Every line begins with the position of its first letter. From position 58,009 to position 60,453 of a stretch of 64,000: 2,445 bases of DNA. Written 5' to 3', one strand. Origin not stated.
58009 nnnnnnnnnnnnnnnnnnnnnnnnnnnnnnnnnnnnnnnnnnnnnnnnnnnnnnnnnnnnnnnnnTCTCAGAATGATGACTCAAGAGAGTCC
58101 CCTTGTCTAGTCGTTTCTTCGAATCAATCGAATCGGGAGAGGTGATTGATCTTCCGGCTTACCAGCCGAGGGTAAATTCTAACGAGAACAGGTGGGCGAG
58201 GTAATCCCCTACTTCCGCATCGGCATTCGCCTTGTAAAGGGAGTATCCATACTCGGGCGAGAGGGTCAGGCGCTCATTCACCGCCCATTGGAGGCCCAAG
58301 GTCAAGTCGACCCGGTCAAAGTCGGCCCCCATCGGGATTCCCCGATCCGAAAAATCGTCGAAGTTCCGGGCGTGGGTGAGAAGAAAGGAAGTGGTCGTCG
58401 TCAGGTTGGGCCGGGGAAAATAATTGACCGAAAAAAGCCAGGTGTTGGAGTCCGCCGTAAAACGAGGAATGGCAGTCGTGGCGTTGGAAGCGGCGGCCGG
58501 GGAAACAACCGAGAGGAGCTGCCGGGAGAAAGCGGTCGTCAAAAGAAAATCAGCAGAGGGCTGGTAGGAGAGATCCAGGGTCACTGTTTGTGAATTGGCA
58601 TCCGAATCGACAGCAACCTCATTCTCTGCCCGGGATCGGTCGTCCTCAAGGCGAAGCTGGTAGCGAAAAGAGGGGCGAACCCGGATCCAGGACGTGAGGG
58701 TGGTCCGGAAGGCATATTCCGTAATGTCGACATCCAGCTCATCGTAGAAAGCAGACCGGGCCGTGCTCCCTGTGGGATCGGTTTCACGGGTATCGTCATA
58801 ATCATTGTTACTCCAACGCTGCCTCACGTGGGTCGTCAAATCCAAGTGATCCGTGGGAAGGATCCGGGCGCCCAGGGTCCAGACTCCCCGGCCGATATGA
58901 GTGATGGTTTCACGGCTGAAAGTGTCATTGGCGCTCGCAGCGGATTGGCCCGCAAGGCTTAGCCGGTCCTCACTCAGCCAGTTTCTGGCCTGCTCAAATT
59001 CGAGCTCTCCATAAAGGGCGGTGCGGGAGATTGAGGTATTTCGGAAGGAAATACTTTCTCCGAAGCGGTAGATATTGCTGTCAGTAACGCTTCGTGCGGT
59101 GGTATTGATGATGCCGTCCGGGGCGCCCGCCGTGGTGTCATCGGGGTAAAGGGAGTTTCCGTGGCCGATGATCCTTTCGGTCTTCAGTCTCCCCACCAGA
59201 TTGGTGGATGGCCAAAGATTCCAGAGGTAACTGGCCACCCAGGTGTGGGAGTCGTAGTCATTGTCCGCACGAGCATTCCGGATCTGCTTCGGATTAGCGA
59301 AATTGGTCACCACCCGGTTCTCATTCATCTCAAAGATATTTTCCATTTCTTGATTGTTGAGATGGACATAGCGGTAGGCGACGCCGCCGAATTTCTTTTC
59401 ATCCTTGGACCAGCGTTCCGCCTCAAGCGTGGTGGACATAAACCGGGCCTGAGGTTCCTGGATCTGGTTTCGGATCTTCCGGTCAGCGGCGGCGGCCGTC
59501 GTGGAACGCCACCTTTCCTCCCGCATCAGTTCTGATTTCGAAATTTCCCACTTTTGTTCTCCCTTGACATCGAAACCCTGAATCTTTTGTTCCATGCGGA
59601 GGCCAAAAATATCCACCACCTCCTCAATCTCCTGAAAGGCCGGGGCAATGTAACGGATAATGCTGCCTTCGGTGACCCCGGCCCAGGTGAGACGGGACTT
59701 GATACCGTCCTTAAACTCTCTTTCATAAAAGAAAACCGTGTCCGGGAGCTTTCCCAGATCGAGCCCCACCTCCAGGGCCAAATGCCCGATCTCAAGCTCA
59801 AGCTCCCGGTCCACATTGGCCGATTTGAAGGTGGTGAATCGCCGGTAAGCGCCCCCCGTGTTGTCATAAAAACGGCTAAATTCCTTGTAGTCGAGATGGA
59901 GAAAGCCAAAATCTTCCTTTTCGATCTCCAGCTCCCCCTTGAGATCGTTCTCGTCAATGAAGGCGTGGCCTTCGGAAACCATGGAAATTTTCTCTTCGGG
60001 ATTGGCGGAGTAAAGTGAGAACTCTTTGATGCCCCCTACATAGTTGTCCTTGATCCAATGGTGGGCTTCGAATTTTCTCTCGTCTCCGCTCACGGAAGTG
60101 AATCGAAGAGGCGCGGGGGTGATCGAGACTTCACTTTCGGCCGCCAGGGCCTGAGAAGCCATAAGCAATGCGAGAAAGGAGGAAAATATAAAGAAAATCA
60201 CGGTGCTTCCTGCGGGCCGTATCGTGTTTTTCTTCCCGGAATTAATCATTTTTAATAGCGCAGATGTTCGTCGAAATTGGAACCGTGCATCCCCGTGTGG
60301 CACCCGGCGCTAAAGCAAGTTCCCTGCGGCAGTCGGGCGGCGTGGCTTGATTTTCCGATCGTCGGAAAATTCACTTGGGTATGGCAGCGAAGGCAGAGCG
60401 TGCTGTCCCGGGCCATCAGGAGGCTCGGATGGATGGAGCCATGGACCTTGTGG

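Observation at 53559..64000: Contiguous minus-strand cluster: cyt b + tetrahaem c, ImcH-like heptahaem, octahaem periplasmic cytochrome, two OM beta-barrels, FeoB-FeoA and a radical SAM/SPASM protein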

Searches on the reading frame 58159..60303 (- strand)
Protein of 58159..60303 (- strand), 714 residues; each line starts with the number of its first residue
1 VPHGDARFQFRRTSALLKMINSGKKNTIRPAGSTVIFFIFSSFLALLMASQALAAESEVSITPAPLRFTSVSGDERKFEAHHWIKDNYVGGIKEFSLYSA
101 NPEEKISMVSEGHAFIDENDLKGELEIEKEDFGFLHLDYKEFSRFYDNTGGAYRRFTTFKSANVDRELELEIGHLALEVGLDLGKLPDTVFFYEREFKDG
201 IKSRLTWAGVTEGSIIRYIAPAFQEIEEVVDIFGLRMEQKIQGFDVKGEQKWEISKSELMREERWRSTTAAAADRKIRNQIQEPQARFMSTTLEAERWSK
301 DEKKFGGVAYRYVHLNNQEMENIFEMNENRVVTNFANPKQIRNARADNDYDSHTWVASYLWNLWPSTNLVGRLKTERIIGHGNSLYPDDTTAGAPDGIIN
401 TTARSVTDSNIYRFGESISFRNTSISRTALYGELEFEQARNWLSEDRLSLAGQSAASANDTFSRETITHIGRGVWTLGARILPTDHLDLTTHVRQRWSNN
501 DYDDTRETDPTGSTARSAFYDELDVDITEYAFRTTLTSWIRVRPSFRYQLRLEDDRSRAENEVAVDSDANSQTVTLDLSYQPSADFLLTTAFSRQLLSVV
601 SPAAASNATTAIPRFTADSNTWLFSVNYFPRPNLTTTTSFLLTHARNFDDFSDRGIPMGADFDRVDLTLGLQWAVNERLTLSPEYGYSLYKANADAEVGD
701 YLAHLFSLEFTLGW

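Call 3: search_protein_families(library=pfam, proteins=[window:58159-60303:-], max_evalue=0.01)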
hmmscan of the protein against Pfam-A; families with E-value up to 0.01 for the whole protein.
window:58159-60303:- (714 aa): 0 families

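Call 4: search_protein_families(library=ncbifam, proteins=[window:58159-60303:-], max_evalue=0.01)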
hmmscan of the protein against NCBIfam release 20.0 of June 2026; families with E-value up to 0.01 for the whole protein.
window:58159-60303:- (714 aa): 0 families
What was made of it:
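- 58159..60252 (-): MtrB-like outer-membrane beta-barrel of 697 aa, about 26 strands, no plug domain, with a signal peptide and a C-terminal aromatic residue. No Pfam or NCBIfam hit (calls 3, 4).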

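Call 5: find_homologous_proteins(query=window:58159-60252:-)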
Query window:58159-60252:- (697 aa): 85 proteins with E <= 0.001 among 8000 candidates.
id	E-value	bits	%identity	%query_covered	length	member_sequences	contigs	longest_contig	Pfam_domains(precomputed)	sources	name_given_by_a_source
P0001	0.0e+0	1541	100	98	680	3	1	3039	-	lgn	-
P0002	8.5e-243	826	54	100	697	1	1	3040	-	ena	-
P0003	2.0e-229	782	53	97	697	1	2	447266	-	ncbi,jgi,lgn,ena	-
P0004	6.6e-222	757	51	98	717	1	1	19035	-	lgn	-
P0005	2.6e-220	751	51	96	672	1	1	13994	-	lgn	-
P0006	2.3e-215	735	51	94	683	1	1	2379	-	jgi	jgi:hypothetical protein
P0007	8.0e-215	733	50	98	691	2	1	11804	-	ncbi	-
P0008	1.1e-209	716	50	96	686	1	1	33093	-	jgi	jgi:hypothetical protein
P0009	4.8e-204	698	48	96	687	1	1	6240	-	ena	-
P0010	8.0e-201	687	50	94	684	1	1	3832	-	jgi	jgi:hypothetical protein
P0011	1.4e-197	676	49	96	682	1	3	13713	-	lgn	-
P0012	4.1e-197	675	47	97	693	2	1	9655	-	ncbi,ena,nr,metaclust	ncbi:MAG: hypothetical protein A2Z83_06805 [Omnitrophica bacterium GWA2_52_8]|nr:MAG: hypothetical p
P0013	2.0e-196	672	47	97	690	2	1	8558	-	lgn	-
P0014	3.2e-194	665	46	95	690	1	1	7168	-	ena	-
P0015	1.7e-193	663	47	96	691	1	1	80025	-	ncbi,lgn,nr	ncbi:MAG: hypothetical protein HYZ85_03185 [Candidatus Omnitrophica bacterium]|nr:hypothetical prote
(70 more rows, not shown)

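Call 8: find_related_loci(query=A1, collection=genome_contigs, flank=10000)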
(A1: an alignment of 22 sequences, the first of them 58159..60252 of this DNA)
Query A1 (697 aa) in genome_contigs; peptide patterns used: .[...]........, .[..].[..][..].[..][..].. (x = any residue, [..] = any of these).
71 stretches matched a pattern; 45 encode a relative of the query (tblastn E <= 1e-3); 45 distinct loci.
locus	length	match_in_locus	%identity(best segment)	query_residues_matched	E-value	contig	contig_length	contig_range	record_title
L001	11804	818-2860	50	17-697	0e+0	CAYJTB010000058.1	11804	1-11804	MAG TPA_asm: uncultured bacterium isolate ERP125453_co1_402 genome assembly, contig: NODE_6161_length_11804_cov_9.316282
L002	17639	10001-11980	47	37-697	0e+0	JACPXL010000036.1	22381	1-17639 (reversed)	MAG: Candidatus Omnitrophota bacterium isolate NC_groundwater_836_Pr1_B-0.1um_47_21 Montesol18_Bp1_scaffold_640422, whol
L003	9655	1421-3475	47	19-697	0e+0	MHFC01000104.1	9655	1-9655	MAG: Omnitrophica bacterium GWA2_52_8 gwa2_scaffold_37214, whole genome shotgun sequence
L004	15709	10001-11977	43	36-697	0e+0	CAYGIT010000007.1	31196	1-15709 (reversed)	MAG TPA_asm: uncultured bacterium isolate ERP113451_co3_34 genome assembly, contig: NODE_973_length_31196_cov_8.103272,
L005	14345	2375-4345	46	37-694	0e+0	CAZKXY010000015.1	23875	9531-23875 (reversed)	MAG TPA_asm: uncultured Planctomycetales bacterium isolate binchicken_co21_270 genome assembly, contig: NODE_985_length_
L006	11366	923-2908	45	37-694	1e-180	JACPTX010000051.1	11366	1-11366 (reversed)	MAG: Candidatus Omnitrophota bacterium isolate NC_groundwater_743_Ag_S-0.65um_67_24 S37_SO-6_scaffold_554186, whole geno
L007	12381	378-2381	44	26-692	3e-179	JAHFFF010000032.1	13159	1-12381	MAG: Candidatus Omnitrophota bacterium isolate nzgw286 NODE_3086_length_13160_cov_5.144643, whole genome shotgun sequenc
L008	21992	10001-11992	44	26-691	4e-175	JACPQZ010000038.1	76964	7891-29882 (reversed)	MAG: Candidatus Omnitrophota bacterium isolate NC_groundwater_666_Ag_B-0.1um_57_48 B_1_S1_Biohub_coassembly_k141_2676467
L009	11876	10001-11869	44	22-645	6e-175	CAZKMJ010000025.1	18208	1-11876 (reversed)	MAG TPA_asm: uncultured bacterium isolate SRP342105_co1_334 genome assembly, contig: NODE_4127_length_18208_cov_4.577646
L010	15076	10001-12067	44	22-697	3e-178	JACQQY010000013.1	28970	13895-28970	MAG: Candidatus Omnitrophota bacterium isolate NC_groundwater_1345_Ag_S-0.2um_53_61 S_p2_S4_coassembly_k141_284195, whol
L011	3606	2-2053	42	22-697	1e-175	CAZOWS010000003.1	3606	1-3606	MAG TPA_asm: uncultured Actinomycetota bacterium isolate binchicken_co203_618 genome assembly, contig: k141_2301449, who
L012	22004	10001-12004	42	41-694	1e-165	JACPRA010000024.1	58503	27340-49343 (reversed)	MAG: Candidatus Omnitrophota bacterium isolate NC_groundwater_667_Ag_B-0.1um_66_59 B_1_S1_Biohub_coassembly_k141_3250031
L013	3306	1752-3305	47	18-535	1e-163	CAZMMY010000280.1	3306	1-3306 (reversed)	MAG TPA_asm: uncultured bacterium isolate SRP342105_co1_337 genome assembly, contig: NODE_43681_length_3306_cov_4.040910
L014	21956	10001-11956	40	43-697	1e-155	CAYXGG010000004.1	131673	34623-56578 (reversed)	MAG TPA_asm: uncultured Planctomycetales bacterium isolate SRP150892_co2_491 genome assembly, contig: NODE_109_length_13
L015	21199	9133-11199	40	11-695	1e-153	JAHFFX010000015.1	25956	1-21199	MAG: Candidatus Omnitrophota bacterium isolate nzgw301 NODE_1509_length_25957_cov_3.034487, whole genome shotgun sequenc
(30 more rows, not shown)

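Call 14: search_solved_structures(query=A2, max_evalue=10, show_alignments=2)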
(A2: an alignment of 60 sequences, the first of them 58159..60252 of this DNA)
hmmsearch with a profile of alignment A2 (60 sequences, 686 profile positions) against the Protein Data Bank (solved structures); distinct sequences matched with E-value up to 10: 0.
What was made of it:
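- On MtrB/PioB outer-membrane porin (PF11854): A profile search against PDB sequences found nothing (call 14).
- Tried and rejected: A profile of 60 barrel homologues against all PDB sequences found nothing, even at E <= 10 (call 14).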

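Call 27: find_encoding_contigs(protein=P0003, flank=10000, max_places=1)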
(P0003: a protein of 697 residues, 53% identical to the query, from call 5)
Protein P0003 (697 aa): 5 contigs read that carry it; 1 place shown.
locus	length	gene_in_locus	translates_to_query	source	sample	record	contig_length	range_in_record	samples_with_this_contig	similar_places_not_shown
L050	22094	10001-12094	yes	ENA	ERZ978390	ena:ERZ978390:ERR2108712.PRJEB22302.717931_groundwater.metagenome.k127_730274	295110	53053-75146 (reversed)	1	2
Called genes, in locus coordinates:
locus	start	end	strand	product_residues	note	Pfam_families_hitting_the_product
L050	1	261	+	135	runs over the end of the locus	PF04892:VanZ-LLP1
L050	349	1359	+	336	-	PF01210:NAD_Gly3P_dh_N, PF03807:F420_oxidored (weak), PF07479:NAD_Gly3P_dh_C, PF20618:GPD_NAD_C_bact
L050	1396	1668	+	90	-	PF00216:Bac_DNA_binding, PF18291:HU-HIG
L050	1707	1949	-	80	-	-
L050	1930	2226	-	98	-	-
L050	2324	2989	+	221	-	PF00027:cNMP_binding, PF13545:HTH_Crp_2, PF00325:Crp (weak), PF12840:HTH_20 (faint)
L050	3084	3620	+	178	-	PF01814:Hemerythrin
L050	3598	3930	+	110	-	-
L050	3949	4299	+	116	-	-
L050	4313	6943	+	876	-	PF00690:Cation_ATPase_N, PF00122:E1-E2_ATPase, PF00702:Hydrolase, PF13246:Cation_ATPase, PF08282:Hydrolase_3 (faint), PF00689:Cation_ATPase_C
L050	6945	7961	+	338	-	PF07731:Cu-oxidase_2 (faint), PF07732:Cu-oxidase_3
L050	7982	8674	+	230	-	PF14686:fn3_3 (weak), PF13620:CarboxypepD_reg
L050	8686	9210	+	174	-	PF27139:Aq_1264_TM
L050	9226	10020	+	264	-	PF14522:Cytochrome_C7 (faint), PF22113:Mtrc-MtrF_II-IV_dom (faint), PF22678:Cytochrom_c_NrfB-like (faint), PF14537:Cytochrom_c3_2 (faint), PF09699:Paired_CXXCH_1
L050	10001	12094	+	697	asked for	-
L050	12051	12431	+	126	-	-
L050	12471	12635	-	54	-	-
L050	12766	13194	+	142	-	PF09969:DUF2203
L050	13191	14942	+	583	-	PF01558:POR, PF01855:POR_N, PF17147:PFOR_II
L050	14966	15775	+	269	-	PF02775:TPP_enzyme_C, PF12367:PFO_beta_C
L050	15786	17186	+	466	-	PF00206:Lyase_1, PF10415:FumaraseC_C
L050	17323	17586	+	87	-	PF04014:MazE_antitoxin, PF15937:PrlF_antitoxin (weak)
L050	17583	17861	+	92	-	-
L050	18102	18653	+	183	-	PF10543:ORF6N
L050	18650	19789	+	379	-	PF20582:UPF0758_N (faint), PF17761:DUF1016_N, PF00565:SNase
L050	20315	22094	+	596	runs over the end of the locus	PF09491:RE_AlwI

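Call 31: predict_structure(alignment_id=A2)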
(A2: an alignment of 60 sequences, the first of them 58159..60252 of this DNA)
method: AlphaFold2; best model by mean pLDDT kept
length: 697 residues; sequences in the alignment: 60
mean_pLDDT: 89.8   pTM: 0.81
mean pLDDT of the five models: 89.8, 89.8, 88.6, 88.2, 87.6
residues with pLDDT >= 90: 493; 70-90: 153; 50-70: 31; < 50: 20
segments of 3 or more residues with pLDDT < 50: 1-16, 34-37
pLDDT, mean of each block of 10 residues (from residue 1): 31 51 69 57 89 95 92 92 91 93 95 95 95 87 87 97 91 97 89 90 94 98 94 98 94 88 96 98 94 98 95 88 92 97 95 97 96 87 92 97 96 97 94 88 85 97 95 97 90 58 86 97 91 96 85 97 95 97 78 76 96 95 95 76 91 95 96 92 95 91
secondary structure, 60 per line:
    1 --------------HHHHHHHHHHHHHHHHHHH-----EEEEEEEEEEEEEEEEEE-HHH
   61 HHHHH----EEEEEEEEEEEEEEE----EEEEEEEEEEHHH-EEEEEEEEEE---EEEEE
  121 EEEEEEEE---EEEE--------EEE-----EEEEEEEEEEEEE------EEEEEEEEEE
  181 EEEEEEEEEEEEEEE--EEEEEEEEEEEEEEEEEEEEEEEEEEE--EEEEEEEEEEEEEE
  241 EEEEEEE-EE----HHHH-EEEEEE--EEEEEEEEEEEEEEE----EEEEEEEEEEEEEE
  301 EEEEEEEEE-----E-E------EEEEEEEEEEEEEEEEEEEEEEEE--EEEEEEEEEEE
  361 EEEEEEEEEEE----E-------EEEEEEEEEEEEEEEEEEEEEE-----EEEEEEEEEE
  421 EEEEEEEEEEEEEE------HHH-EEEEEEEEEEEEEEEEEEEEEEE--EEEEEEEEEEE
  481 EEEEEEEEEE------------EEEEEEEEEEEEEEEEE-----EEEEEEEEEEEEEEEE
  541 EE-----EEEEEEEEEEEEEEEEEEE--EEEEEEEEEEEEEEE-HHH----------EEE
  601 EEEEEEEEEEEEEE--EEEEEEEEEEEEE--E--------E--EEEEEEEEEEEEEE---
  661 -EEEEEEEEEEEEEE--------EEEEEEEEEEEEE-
elements in order (helices of 4 or more, strands of 3 or more residues): H15-33 E39-56 H58-65 E70-84 E89-98 E103-112 E116-128 E132-135 E144-146 E152-164 E171-195 E198-224 E227-247 H255-258 E260-265 E268-282 E287-309 E324-347 E350-371 E384-405 E411-434 E445-467 E470-490 E503-519 E525-542 E548-566 E569-583 E598-614 E617-629 E644-657 E662-675 E684-696
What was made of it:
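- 58159..60252 (-): AF2 pLDDT 89.8, pTM 0.81 (call 31).
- On MtrB/PioB outer-membrane porin (PF11854): AF2 pLDDT 89.8 with about 26 strands by DSSP (call 31).
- Barrel: confident AF2 model with about 26 strands and no plug (call 31). There is no plug domain or TonB box, because beta-strands begin right after the signal peptide (call 31).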

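Call 33: fold_search(model_id=the predicted structure, library=pdb)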
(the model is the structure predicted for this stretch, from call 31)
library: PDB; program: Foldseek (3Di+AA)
matches with E <= 10: 849; with E <= 0.001: 218
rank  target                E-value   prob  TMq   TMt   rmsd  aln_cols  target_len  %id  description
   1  6r2q_B                4.5e-12  1.00  0.63  0.68   7.1       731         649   13  Structure of the Mtr complex (released 2020-04-22)
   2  4epa                  1.6e-09  1.00  0.42  0.45  11.9       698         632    9  The crystal structure of the ferric yersiniabactin uptake receptor FyuA from Yersinia pestis (released 2012-06-20)
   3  6fok_B                6.8e-09  1.00  0.38  0.40  12.3       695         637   12  Copper transporter OprC (released 2019-03-13)
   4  6e4v                  8.7e-09  1.00  0.43  0.44  11.1       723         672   11  The Crystal Structure of FhuE from E. coli in complex with its substrate Coprogen (released 2019-04-10)
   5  6i97_B                1.0e-08  1.00  0.40  0.38  14.0       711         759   10  Structure of the ferrioxamine B transporter FoxA from Pseudomonas aeruginosa in complex with ferrioxamine B and a C-te (released 2019-08-28)
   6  6z8u_B                1.2e-08  1.00  0.38  0.40  12.7       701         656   12  Copper transporter OprC (released 2021-06-09)
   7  6z8r_B                1.3e-08  1.00  0.41  0.43  11.2       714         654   10  Copper transporter OprC (released 2021-06-09)
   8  6fok_A                1.9e-08  1.00  0.38  0.41  12.0       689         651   12  Copper transporter OprC (released 2019-03-13)
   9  6z91_A                2.3e-08  1.00  0.41  0.43  11.0       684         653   11  Copper transporter OprC (released 2021-06-30)
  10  5fp1                  2.5e-08  1.00  0.41  0.41  11.3       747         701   10  Crystal structure of the siderophore receptor PiuA from Acinetobacter baumannii (released 2016-05-11)
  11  6z8q_A                3.0e-08  1.00  0.40  0.42  11.4       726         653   11  Copper transporter OprC (released 2021-06-09)
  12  6z8r_A                3.3e-08  1.00  0.41  0.43  11.5       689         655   12  Copper transporter OprC (released 2021-06-09)
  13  6z9n_B                3.3e-08  1.00  0.40  0.42  12.3       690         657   12  Copper transporter OprC (released 2021-06-30)
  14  6z8t_B                3.4e-08  1.00  0.40  0.43  11.3       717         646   10  Copper transporter OprC (released 2021-06-09)
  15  6z8y_B                3.7e-08  1.00  0.41  0.43  12.1       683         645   11  Copper transporter OprC (released 2021-06-09)
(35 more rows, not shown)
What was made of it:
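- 58159..60252 (-): Foldseek top hit 6r2q_B, TM 0.63/0.68 (call 33).
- Closest known: MtrAB of the Shewanella MtrCAB complex. Same: It is encoded immediately upstream of a large plug-less barrel whose predicted fold is closest to MtrB (about 26 strands, TM 0.63/0.68; calls 31, 33).
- MtrB is the top Foldseek hit (E 4.5e-12, TM 0.63/0.68, against about 0.4 for TonB-dependent receptors) (call 33). Global TM is 0.63-0.68 to MtrB against about 0.4 for the receptors (call 33).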

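Call 34: find_encoding_contigs(protein=P0004, flank=10000, max_places=1)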
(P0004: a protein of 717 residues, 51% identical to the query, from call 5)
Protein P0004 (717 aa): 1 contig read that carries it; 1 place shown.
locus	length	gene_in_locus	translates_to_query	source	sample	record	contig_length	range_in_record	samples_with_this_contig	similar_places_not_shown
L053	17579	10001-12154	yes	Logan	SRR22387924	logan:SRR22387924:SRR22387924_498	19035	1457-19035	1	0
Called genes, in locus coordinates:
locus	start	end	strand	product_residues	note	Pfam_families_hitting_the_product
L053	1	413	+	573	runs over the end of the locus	PF14716:HHH_8, PF14520:HHH_5, PF14791:DNA_pol_B_thumb, PF02811:PHP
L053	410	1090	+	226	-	PF00730:HhH-GPD, PF00633:HHH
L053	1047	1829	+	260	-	PF00588:SpoU_methylase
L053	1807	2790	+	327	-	PF08331:QueG_DUF1730, PF00037:Fer4 (faint), PF12838:Fer4_7 (faint), PF13484:Fer4_16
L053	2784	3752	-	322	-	PF00365:PFK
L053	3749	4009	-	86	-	-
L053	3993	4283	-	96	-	-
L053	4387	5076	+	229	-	PF00027:cNMP_binding, PF13545:HTH_Crp_2, PF00325:Crp (weak)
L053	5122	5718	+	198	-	PF01814:Hemerythrin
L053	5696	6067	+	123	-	-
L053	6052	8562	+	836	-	PF00690:Cation_ATPase_N, PF00122:E1-E2_ATPase, PF00702:Hydrolase, PF13246:Cation_ATPase, PF00689:Cation_ATPase_C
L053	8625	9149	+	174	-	PF27139:Aq_1264_TM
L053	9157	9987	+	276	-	PF14522:Cytochrome_C7 (faint), PF22678:Cytochrom_c_NrfB-like (faint), PF09699:Paired_CXXCH_1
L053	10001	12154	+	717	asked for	-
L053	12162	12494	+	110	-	-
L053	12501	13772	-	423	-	PF11329:DUF3131 (weak), PF10091:Glycoamylase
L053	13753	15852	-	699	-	PF03190:Thioredox_DsbH, PF13098:Thioredoxin_2 (weak), PF13899:Thioredoxin_7, PF06662:C5-epim_C (faint)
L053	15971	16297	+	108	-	PF00085:Thioredoxin, PF13098:Thioredoxin_2, PF13905:Thioredoxin_8 (faint)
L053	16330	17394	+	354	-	PF01791:DeoC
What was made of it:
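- The closest long-contig relatives (L050, L053; barrels 53% and 51% identical) lack them (calls 27, 34).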
